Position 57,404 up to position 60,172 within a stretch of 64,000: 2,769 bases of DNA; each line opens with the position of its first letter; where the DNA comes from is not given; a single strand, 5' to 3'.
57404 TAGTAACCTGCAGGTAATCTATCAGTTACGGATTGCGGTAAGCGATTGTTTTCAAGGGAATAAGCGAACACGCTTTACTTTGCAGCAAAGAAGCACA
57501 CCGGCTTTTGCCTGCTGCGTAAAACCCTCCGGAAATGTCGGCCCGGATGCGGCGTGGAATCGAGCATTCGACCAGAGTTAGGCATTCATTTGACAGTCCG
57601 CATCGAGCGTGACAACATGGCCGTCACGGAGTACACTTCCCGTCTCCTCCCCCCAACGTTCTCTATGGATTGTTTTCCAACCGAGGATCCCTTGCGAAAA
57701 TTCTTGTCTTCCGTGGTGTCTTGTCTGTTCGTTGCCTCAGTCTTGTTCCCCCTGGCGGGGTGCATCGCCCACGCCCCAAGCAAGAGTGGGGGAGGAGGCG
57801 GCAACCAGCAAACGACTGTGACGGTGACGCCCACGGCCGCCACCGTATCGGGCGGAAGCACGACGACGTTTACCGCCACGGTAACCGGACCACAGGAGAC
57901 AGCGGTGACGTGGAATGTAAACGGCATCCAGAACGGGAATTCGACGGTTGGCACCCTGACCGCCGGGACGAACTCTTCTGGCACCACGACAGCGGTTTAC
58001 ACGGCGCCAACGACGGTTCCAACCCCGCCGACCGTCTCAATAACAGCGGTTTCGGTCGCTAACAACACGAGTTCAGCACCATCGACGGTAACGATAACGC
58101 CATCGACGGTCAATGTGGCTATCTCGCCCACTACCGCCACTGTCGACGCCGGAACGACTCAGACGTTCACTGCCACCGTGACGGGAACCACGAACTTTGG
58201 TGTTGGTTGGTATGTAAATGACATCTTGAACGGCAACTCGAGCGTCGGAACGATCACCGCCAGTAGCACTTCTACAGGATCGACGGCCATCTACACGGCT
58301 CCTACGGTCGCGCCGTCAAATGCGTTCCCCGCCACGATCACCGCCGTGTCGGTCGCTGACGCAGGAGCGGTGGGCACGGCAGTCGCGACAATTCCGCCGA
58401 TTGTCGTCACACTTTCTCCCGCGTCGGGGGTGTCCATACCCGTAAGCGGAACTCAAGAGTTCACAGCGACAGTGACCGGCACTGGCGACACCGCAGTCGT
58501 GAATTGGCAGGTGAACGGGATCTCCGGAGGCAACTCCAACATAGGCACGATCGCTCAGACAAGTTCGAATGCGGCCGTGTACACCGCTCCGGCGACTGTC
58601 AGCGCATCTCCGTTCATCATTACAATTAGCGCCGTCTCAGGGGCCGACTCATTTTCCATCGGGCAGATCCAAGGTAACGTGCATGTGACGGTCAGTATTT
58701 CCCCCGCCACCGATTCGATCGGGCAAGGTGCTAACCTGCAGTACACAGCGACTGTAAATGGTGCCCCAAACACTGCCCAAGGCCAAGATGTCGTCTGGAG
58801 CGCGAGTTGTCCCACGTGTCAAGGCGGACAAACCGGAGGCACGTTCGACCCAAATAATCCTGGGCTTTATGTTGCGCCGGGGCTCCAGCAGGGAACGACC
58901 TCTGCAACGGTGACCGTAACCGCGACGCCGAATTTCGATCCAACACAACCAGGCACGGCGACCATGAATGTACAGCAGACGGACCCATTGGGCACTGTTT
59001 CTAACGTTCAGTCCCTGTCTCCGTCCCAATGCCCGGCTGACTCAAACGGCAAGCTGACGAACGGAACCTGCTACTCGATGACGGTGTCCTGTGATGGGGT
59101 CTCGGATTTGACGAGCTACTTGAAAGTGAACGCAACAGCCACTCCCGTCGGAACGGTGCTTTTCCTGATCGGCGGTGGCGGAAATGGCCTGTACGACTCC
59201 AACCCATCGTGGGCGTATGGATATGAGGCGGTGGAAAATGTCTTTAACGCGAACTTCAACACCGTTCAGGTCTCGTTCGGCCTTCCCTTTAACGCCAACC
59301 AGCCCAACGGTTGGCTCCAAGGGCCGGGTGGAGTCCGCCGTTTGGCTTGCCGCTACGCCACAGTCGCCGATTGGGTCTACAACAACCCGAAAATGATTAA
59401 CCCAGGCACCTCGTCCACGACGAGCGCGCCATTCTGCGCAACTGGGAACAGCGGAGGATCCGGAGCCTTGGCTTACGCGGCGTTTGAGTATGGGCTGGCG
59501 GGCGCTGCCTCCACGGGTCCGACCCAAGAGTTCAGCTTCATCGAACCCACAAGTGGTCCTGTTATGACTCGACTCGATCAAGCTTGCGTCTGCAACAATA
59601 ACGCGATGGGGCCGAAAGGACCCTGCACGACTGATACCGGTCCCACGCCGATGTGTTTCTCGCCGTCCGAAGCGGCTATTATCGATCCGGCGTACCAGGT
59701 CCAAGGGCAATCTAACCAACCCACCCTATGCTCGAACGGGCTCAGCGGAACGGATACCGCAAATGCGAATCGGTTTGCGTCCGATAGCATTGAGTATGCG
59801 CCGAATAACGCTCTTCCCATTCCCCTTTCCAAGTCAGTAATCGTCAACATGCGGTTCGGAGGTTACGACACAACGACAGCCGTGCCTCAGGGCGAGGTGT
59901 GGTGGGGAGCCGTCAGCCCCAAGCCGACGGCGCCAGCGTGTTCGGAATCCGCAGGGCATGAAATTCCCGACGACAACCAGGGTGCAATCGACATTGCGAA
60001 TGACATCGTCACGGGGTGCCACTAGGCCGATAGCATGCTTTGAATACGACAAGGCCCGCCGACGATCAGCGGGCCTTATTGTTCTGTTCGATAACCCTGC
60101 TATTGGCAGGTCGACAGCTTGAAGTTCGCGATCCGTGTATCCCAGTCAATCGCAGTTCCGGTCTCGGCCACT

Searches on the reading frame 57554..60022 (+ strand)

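Call 20: search_protein_families(library=pfam, proteins=[window:57554-60022:+], max_evalue=0.01)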
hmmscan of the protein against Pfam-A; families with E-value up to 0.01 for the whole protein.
window:57554-60022:+ (823 aa): 2 families
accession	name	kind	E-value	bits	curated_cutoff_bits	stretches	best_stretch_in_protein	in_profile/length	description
PF07679.22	I-set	-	8.4e-09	35.8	23.7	0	89-126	3-40/90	Immunoglobulin I-set domain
PF13927.12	Ig_3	-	0.00068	20.5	30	0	89-132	4-48/78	Immunoglobulin domain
